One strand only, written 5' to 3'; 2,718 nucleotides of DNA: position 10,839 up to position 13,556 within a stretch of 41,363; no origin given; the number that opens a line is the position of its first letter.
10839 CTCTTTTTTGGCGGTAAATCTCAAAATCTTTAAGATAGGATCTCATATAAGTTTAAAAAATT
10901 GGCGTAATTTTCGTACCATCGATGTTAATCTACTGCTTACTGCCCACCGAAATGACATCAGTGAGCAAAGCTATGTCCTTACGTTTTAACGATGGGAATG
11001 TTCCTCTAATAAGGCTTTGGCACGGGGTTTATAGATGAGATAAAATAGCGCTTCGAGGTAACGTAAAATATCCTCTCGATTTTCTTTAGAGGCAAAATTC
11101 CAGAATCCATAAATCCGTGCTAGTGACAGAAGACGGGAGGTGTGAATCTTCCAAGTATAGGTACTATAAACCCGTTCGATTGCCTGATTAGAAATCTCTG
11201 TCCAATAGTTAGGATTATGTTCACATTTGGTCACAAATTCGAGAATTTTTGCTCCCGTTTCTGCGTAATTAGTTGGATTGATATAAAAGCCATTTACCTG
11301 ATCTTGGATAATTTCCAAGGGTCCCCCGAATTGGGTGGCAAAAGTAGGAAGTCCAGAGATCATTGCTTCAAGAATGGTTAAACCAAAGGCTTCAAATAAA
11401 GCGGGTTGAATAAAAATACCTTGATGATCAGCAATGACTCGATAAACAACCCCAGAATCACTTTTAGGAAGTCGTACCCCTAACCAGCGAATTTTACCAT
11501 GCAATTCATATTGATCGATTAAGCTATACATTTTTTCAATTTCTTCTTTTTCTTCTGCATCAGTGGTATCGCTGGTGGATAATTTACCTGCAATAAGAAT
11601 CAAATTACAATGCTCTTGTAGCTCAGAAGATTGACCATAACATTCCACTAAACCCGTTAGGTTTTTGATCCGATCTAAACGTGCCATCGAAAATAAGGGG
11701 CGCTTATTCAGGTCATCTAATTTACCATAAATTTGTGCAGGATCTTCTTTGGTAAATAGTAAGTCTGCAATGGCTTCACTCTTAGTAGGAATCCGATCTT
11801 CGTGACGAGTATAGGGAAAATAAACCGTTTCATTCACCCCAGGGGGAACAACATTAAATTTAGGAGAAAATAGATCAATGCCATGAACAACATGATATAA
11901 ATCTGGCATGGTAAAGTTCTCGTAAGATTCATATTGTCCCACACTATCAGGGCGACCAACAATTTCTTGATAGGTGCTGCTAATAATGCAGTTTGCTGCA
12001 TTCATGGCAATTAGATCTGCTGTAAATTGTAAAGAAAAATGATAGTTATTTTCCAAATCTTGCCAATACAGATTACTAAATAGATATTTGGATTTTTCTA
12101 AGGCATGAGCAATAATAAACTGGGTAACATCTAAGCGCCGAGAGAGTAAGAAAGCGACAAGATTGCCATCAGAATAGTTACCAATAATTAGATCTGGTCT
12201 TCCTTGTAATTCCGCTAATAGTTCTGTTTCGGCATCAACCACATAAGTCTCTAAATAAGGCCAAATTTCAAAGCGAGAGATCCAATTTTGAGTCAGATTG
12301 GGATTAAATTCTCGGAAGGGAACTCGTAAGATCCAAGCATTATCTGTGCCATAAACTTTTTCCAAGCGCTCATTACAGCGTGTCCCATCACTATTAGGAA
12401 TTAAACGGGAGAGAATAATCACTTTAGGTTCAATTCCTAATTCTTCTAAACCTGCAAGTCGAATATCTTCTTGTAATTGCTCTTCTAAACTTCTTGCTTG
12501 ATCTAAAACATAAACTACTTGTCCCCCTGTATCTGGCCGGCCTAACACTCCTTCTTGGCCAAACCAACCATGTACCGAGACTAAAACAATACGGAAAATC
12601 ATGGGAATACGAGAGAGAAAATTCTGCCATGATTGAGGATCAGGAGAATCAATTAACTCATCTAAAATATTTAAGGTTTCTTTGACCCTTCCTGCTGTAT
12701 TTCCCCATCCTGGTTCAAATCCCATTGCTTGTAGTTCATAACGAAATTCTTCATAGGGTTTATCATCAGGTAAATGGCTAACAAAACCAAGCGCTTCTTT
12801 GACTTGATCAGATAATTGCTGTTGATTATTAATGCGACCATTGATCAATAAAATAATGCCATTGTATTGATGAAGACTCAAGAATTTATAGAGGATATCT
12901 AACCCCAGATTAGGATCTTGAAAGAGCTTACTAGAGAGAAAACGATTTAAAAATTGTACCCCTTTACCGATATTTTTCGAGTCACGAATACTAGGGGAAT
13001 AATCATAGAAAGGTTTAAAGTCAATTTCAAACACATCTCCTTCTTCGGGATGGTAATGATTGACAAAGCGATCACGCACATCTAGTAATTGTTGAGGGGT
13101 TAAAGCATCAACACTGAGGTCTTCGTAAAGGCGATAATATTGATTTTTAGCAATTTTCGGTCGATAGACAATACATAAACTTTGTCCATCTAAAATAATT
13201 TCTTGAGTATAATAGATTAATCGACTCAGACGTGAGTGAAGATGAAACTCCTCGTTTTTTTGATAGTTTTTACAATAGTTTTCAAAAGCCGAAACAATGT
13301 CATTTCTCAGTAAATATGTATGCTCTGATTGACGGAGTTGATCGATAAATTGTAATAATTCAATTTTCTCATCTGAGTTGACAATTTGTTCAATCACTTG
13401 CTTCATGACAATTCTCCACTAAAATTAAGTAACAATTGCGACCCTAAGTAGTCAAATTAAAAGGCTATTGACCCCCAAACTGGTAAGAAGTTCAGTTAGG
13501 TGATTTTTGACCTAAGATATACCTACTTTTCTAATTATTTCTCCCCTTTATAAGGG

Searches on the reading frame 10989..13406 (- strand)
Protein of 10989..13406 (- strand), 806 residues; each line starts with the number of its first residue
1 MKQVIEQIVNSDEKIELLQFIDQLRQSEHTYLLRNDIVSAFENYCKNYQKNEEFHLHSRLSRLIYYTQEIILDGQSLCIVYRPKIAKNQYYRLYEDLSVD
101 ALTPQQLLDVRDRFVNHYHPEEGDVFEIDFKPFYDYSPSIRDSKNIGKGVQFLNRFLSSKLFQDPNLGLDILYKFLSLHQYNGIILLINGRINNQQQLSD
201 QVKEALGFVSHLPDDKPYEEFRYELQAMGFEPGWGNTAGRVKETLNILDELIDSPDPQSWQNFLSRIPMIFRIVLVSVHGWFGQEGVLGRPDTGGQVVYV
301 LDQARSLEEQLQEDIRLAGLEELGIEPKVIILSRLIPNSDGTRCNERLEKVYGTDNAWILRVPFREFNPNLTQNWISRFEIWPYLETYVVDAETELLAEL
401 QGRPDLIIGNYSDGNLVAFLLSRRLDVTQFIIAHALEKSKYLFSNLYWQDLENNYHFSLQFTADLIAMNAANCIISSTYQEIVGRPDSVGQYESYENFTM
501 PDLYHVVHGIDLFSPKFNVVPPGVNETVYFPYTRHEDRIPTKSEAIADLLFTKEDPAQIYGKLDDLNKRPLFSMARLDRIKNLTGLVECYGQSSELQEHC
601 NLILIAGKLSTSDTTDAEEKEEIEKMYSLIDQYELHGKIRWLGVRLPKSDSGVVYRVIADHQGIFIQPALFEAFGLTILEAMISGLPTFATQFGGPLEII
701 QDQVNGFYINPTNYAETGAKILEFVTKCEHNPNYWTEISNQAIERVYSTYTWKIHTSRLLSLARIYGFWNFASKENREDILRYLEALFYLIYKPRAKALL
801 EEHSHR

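Call 87: search_protein_families(library=pfam, proteins=[window:10989-13406:-], max_evalue=0.0001)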
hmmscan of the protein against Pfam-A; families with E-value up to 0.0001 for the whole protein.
window:10989-13406:- (806 aa): 5 families
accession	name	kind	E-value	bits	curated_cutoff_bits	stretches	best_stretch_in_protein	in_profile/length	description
PF00862.26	GT-B_Sucrose_synth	-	1.4e-134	447.9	23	1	261-551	4-290/290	Sucrose synthase first GT-B domain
PF24862.1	SUS_EPBD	-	1.1e-32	112.8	27.7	1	148-236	1-88/88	Sucrose synthase EPBD domain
PF00534.26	Glycos_transf_1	-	2.2e-20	73.3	26.4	1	567-728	14-159/172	Glycosyl transferases group 1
PF13692.12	Glyco_trans_1_4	-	2.2e-12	47.9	27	1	574-724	7-139/142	Glycosyl transferases group 1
PF24861.2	SUS_N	-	1.4e-10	41.8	25.4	1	11-111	14-114/115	Sucrose synthase N-terminal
